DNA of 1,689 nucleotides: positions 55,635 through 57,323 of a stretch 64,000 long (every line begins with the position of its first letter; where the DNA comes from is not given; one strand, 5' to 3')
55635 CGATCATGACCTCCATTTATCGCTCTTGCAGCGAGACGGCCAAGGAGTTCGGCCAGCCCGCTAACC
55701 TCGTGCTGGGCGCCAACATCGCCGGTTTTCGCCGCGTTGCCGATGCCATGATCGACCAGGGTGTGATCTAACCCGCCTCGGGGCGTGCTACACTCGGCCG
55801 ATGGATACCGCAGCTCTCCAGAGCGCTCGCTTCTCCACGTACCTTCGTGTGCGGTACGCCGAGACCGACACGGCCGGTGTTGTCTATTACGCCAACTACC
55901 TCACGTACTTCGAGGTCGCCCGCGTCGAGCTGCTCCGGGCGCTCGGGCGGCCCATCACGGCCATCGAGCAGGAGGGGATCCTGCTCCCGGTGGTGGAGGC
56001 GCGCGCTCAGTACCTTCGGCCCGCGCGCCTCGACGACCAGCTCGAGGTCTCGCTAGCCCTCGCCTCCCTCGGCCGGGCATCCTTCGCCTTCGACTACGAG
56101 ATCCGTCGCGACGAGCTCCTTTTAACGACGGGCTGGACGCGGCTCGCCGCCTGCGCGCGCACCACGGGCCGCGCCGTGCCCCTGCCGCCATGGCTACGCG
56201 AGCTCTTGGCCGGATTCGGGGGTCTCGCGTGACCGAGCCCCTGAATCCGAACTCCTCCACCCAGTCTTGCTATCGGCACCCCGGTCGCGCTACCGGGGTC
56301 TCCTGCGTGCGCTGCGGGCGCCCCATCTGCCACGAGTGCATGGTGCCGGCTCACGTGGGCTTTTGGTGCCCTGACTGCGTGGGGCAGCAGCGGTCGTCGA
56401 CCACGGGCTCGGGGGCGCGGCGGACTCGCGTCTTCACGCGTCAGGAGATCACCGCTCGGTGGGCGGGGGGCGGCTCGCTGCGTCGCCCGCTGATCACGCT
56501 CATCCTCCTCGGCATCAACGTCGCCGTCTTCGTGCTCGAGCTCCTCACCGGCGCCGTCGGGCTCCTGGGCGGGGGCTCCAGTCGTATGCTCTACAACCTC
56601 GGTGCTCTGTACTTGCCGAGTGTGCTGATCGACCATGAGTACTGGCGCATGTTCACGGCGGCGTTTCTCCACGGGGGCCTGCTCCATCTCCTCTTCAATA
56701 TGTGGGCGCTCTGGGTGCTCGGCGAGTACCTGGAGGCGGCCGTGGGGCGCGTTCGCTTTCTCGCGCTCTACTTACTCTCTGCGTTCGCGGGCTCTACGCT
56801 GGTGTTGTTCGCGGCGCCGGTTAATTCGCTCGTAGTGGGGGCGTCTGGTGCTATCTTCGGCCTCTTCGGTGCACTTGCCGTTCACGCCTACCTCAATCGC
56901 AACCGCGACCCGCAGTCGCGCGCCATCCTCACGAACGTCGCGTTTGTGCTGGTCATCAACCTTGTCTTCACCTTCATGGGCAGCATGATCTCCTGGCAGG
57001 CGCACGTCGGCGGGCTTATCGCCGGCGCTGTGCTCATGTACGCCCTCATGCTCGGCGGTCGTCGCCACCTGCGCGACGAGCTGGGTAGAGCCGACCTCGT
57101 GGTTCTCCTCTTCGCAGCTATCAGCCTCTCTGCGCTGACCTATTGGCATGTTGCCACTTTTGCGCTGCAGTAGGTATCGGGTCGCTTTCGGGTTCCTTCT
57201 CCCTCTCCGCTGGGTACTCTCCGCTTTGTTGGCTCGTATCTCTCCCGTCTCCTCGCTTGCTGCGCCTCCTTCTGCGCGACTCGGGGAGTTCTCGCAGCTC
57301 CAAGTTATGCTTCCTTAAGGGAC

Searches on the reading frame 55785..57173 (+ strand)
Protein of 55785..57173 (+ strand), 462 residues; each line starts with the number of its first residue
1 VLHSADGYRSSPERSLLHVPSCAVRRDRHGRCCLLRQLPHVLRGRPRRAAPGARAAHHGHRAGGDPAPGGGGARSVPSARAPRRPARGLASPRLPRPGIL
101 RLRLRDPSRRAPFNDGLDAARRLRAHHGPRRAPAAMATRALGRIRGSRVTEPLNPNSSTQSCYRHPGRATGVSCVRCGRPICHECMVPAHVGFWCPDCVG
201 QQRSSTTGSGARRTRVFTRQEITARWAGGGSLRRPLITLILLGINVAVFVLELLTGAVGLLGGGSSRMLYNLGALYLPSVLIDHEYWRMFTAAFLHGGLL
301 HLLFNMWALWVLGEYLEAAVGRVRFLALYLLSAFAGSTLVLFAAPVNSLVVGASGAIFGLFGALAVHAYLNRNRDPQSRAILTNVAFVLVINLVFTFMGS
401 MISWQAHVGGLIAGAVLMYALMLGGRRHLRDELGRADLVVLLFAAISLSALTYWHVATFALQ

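Call 102: search_protein_families(library=pfam, proteins=[window:55785-57173:+], max_evalue=0.001)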
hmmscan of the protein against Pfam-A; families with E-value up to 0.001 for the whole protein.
window:55785-57173:+ (462 aa): 2 families
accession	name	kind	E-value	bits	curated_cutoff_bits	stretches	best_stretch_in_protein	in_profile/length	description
PF01694.28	Rhomboid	-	1.7e-38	132.5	22.6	1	284-421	2-140/143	Rhomboid domain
PF00643.29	zf-B_box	-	0.00041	20.9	24.1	1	160-191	4-35/42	B-box zinc finger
